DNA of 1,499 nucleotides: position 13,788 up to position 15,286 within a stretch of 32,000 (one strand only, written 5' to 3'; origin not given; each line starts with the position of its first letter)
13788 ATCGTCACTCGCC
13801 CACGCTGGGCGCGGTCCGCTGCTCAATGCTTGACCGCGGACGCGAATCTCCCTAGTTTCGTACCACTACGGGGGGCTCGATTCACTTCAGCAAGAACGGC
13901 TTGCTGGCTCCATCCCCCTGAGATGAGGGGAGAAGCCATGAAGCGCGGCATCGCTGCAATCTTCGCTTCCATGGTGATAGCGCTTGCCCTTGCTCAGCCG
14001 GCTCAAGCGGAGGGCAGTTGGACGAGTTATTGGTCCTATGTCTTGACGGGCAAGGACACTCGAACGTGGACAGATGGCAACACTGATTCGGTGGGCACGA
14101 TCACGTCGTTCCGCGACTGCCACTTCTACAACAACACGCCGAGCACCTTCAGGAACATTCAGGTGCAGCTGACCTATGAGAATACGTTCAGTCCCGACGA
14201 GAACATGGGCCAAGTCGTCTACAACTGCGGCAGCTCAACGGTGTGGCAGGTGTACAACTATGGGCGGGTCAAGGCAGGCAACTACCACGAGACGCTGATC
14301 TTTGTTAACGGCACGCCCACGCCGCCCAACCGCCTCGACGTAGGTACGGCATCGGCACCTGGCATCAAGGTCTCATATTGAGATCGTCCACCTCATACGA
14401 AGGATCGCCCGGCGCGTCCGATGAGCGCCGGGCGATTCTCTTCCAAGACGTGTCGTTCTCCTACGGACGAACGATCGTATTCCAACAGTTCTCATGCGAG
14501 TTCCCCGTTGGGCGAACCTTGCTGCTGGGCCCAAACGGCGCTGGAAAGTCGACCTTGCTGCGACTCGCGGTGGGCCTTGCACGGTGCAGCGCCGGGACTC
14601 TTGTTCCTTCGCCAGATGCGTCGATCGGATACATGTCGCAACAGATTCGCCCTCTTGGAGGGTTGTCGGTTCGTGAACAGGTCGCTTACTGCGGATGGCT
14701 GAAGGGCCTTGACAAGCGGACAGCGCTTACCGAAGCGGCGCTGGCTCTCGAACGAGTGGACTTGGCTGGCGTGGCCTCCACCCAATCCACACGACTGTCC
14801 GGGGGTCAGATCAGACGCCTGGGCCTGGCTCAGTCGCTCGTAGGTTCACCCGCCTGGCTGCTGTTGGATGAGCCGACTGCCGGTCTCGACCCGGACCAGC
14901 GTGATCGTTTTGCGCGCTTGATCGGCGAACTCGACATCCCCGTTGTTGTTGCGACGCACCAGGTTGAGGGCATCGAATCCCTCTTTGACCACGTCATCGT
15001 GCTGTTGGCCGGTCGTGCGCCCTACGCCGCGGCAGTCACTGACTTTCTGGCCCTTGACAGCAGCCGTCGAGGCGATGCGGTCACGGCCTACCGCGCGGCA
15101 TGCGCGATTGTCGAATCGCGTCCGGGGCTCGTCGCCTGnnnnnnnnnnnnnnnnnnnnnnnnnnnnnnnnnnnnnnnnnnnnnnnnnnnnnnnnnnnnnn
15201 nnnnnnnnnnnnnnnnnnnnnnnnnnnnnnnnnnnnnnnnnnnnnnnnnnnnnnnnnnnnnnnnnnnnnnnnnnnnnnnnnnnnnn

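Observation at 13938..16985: Translationally coupled four-gene cargo operon (secreted protein, ABC ATPase, two atypical membrane proteins) with no recognisable function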

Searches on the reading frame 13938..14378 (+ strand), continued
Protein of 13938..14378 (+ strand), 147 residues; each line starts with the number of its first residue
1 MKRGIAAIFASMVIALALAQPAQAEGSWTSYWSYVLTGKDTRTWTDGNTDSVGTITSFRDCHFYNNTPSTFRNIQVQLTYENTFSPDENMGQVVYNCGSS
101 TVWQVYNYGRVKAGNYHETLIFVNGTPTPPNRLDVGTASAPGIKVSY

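Call 80: search_solved_structures(query=A7, max_evalue=10)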
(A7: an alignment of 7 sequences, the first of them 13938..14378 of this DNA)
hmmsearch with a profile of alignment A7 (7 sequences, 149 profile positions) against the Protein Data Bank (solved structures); distinct sequences matched with E-value up to 10: 1.
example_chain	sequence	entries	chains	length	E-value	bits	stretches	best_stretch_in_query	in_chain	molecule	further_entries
2pfz_A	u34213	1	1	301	0.19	14.8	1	13-45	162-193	Putative exported protein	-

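Call 93: find_related_loci(query=A7, collection=viral_contigs, flank=6000)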
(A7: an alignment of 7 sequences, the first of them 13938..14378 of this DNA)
Query A7 (147 aa) in viral_contigs; peptide patterns used: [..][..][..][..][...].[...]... (x = any residue, [..] = any of these).
177 stretches matched a pattern, but none encodes a relative of the query by tblastn (E <= 1e-3).

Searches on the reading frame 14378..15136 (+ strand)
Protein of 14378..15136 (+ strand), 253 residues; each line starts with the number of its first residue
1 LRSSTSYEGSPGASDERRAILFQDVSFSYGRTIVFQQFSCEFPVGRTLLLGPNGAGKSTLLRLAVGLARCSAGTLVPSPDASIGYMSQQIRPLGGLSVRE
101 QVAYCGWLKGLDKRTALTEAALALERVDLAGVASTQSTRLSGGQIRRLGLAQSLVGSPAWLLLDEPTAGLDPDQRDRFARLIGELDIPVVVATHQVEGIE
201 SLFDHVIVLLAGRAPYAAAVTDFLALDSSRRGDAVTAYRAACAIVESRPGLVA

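Call 6: search_protein_families(library=pfam, proteins=[window:14378-15136:+], max_evalue=1)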
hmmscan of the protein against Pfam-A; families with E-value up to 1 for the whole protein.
window:14378-15136:+ (253 aa): 14 families
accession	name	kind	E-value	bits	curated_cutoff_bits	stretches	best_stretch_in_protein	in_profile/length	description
PF00005.33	ABC_tran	-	1e-20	75.2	25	1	46-168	13-137/137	ABC transporter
PF13304.12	AAA_21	-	2.3e-12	48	27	2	139-195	237-299/304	AAA domain, putative AbiEii toxin, Type IV TA system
PF02463.25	SMC_N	-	7.1e-05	22.8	40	2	36-61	16-41/220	RecF/RecN/SMC N terminal domain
PF13555.12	AAA_29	-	0.00013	22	27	1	35-61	12-39/61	P-loop containing region of AAA domain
PF13476.12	AAA_23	-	0.00031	21.9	27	1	35-61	10-36/201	AAA domain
PF00488.27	MutS_V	-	0.023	15.1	30.2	1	48-88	2-43/188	MutS domain V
PF13671.12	AAA_33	-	0.026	15.2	27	1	48-193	3-103/143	AAA domain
PF13191.12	AAA_16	-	0.055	14.4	32.6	1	47-179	27-117/167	AAA ATPase domain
PF25199.1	nSTAND_NTPase5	-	0.19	12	34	1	47-64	44-62/145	Novel STAND NTPase 5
PF13514.12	AAA_27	-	0.21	11.6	22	1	45-62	27-44/206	AAA domain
PF03193.22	RsgA_GTPase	-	0.25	11.6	30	1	46-63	108-125/174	RsgA GTPase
PF12780.13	AAA_8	-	0.34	10.6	25.6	1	42-70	22-50/259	P-loop containing dynein motor region D4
PF13175.12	AAA_15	-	0.42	10.6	32.1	0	39-62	18-41/374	AAA ATPase domain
PF21261.3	RRP40_N_mamm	-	0.45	11.3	27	1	45-76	19-49/75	Mammalian exosome complex component RRP40, N-terminal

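Call 7: search_protein_families(library=ncbifam, proteins=[window:14378-15136:+], max_evalue=1)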
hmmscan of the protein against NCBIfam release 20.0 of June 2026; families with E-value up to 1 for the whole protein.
window:14378-15136:+ (253 aa): 198 families (the best 25 are shown)
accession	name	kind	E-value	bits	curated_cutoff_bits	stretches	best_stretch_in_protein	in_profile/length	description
TIGR03864.1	PQQ_ABC_ATP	hypoth_equivalog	1.2e-32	113.3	302.25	1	20-222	2-218/236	ABC transporter, ATP-binding subunit, PQQ-dependent alcohol dehydrogenase system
NF040873.1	AztA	equivalog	2.3e-29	102.3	220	1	29-206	2-189/191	zinc ABC transporter ATP-binding protein AztA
TIGR01188.1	drrA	subfamily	6.5e-28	97.9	312.45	1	49-213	24-201/302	daunorubicin resistance ABC transporter, ATP-binding protein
TIGR03873.1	F420-0_ABC_ATP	hypoth_equivalog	9.9e-26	90.5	372.4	1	23-225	5-226/256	putative F420-0 ABC transporter ATP-binding protein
NF033858.1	ABC2_perm_RbbA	equivalog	1.1e-24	86.5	1050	1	22-216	4-217/909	ribosome-associated ATPase/putative transporter RbbA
TIGR04521.1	ECF_ATPase_2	equivalog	1.3e-24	86.8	330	2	97-220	101-229/279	energy-coupling factor transporter ATPase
NF010059.0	PRK13536.1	equivalog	1.6e-24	86.3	549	1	13-213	37-251/342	nodulation factor ABC transporter ATP-binding protein NodI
NF000355.4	ribo_prot_ABC_F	equivalog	1.8e-24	86.5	380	1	13-197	307-487/499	ribosomal protection-like ABC-F family protein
TIGR01288.1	nodI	equivalog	4.6e-24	85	424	1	19-213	4-212/303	nodulation factor ABC transporter ATP-binding protein NodI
TIGR00968.1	3a0106s01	subfamily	1.5e-23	83.6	342.75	1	20-219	1-214/237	sulfate ABC transporter ATP-binding protein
NF010060.0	PRK13537.1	equivalog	1.6e-23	83.1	521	1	19-214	15-224/314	nodulation factor ABC transporter ATP-binding protein NodI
TIGR03522.1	GldA_ABC_ATP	equivalog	2.3e-23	83.1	402.6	1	20-224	3-220/301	gliding motility-associated ABC transporter ATP-binding subunit GldA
TIGR03265.1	PhnT2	equivalog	6.6e-23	81.5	457.7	1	24-213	9-212/353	putative 2-aminoethylphosphonate ABC transporter ATP-binding protein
TIGR01189.1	ccmA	equivalog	7.4e-23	81.2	131.6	1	24-195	5-186/198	heme ABC exporter ATP-binding protein CcmA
NF008338.0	PRK11124.1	equivalog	9.7e-23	80.9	369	1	20-213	3-218/242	arginine ABC transporter ATP-binding protein ArtP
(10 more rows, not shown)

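Call 54: search_solved_structures(query=window:14378-15136:+, max_evalue=1e-15)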
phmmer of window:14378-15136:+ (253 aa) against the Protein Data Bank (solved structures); distinct sequences matched with E-value up to 1e-15: 72 (the best 60 are shown).
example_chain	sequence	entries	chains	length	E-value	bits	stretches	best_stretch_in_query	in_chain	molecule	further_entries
8edw_A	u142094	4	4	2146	7.6e-30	107.6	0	38-214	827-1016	Phospholipid-transporting ATPase ABCA7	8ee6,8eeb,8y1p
8eop_A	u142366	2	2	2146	5.7e-29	104.8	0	38-214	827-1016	Phospholipid-transporting ATPase ABCA7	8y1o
4fin_A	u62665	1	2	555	7.7e-28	101.1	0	22-195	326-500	EttA (YjjK) ABCF family protein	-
3j5s_D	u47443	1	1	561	8.1e-28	101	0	22-195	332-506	Energy-dependent translational throttle A (EttA)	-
9nl5_E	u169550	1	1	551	5.2e-27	98.3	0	22-195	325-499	EttA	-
9nlb_E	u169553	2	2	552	5.2e-27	98.3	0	22-195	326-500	Energy-dependent translational throttle protein EttA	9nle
7tbz_A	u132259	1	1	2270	1.8e-25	93.3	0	38-213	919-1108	ATP-binding cassette, sub-family A (ABC1), member 1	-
7tdt_A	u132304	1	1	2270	1.8e-25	93.3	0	38-213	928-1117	Phospholipid-transporting ATPase ABCA1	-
7tby_A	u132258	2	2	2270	1.8e-25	93.3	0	38-213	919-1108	ATP-binding cassette, sub-family A (ABC1), member 1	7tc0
5xjy_A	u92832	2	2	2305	1.9e-25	93.2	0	38-213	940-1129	ATP-binding cassette sub-family A member 1 | Phospholipid-transporting ATPase ABCA1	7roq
7lkp_A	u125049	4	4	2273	3e-25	92.6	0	47-218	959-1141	Retinal-specific phospholipid-transporting ATPase ABCA4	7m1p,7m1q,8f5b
7e7i_A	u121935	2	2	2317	3.1e-25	92.5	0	47-218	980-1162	Retinal-specific phospholipid-transporting ATPase ABCA4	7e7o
7tbw_A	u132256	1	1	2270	1.3e-24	90.5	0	38-213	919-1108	ATP-binding cassette, sub-family A (ABC1), member 1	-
7lkz_A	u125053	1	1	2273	2.1e-24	89.8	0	47-218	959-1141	Retinal-specific phospholipid-transporting ATPase ABCA4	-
7e7q_A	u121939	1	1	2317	2.2e-24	89.8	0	47-218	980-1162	Retinal-specific phospholipid-transporting ATPase ABCA4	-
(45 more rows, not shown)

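Call 55: search_protein_families(library=padloc, proteins=[window:14378-15136:+], max_evalue=0.01)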
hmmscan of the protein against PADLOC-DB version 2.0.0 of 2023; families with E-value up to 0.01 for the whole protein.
window:14378-15136:+ (253 aa): 20 families
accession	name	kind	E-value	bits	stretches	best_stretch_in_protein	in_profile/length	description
PDLC04135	mad3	-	3.3e-23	80.8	2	136-209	260-337/374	mads_3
PDLC02980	AriA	-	1.1e-12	46.6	2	140-195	238-299/304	-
PDLC04140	mad8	-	1.6e-08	32.5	1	136-199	162-237/314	mads_8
PDLC04175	HEC-01A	-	1.7e-06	25.4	1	135-200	244-313/363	-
PDLC04177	HEC-01A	-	4.8e-06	23.9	1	135-205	272-346/393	-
PDLC04541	PDC-M25A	-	7.6e-05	20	0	132-194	243-305/380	-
PDLC00553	JetC2|JetC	-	0.0001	18.3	0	41-63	34-56/1361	DUF3584 domain; MukB-like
PDLC04213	HEC-02A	-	0.00034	18.3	0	33-70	12-49/337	-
PDLC00549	JetC2|JetC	-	0.00039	16.2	0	43-61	49-67/1404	DUF3584 domain; MukB-like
PDLC00269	PtuA1|PtuA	-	0.00076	16.8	1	43-68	31-57/446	AAA ATPase domain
PDLC03878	NsnB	-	0.0012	16.7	0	47-62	24-39/345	-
PDLC04180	HEC-01A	-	0.0012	16.1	0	133-196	248-318/382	-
PDLC00295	PtuA1|PtuA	-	0.002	15.3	1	41-83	29-73/451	AAA ATPase domain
PDLC03860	LmuB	-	0.0023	14.6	1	38-63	20-45/565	-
PDLC04146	HEC-02B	-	0.003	14.6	0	34-73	12-51/344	-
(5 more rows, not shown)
